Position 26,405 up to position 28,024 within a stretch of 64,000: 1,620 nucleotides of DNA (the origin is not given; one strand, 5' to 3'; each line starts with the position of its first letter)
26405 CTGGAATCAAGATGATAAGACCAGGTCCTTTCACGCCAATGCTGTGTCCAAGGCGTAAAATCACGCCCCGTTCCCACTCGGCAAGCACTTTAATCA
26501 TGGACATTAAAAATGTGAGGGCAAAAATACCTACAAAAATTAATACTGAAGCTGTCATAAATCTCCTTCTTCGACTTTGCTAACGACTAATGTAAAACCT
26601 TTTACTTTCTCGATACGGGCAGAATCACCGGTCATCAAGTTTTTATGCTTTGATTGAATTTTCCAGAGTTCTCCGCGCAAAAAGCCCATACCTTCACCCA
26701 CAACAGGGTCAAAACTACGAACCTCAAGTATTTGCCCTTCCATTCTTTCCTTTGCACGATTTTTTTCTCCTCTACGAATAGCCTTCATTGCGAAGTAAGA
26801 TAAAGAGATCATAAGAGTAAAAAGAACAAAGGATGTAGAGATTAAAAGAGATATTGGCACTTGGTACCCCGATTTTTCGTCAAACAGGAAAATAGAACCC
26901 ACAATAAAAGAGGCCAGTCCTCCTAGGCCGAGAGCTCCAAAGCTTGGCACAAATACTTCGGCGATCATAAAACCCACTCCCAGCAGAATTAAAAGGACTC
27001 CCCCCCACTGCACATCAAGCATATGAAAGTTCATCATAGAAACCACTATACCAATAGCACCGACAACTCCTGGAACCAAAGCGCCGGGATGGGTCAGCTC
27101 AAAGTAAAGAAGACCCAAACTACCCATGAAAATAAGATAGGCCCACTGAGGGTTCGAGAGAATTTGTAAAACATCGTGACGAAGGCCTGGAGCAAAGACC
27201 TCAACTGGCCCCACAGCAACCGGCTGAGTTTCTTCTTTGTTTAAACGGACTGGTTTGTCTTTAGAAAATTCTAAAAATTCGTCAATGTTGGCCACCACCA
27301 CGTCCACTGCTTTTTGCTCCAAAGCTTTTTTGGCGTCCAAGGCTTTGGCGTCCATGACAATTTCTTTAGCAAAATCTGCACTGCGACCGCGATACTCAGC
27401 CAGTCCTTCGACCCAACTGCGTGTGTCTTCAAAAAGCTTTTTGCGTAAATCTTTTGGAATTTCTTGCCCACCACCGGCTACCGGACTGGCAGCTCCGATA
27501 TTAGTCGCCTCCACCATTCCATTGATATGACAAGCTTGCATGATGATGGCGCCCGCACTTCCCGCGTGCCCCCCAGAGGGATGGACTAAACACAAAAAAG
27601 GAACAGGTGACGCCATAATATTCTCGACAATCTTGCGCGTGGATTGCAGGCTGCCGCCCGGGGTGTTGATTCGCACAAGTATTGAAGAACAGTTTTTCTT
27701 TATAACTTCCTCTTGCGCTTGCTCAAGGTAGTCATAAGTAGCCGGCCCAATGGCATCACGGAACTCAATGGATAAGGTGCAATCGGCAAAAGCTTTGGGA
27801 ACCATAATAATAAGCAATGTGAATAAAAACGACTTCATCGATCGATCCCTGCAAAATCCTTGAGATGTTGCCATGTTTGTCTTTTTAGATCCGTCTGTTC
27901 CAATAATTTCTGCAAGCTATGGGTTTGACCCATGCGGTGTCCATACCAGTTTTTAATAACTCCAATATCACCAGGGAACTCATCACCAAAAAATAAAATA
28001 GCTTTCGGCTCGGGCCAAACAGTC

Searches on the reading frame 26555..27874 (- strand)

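Call 53: search_protein_families(library=pfam, proteins=[window:26555-27874:-], max_evalue=0.00001)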
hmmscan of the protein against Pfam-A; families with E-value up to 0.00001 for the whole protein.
window:26555-27874:- (439 aa): 3 families
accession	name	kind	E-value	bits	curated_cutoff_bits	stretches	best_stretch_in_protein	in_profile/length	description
PF24961.1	NfeD_membrane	-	4.1e-22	78.9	26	1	245-356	3-116/119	NfeD integral membrane domain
PF25145.1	NfeD1b_N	-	9.7e-12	45.3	40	1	36-178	5-140/189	NfeD1b, N-terminal domain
PF01957.25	NfeD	-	3.5e-07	30.7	29.1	1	376-433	2-57/57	NfeD-like C-terminal, partner-binding domain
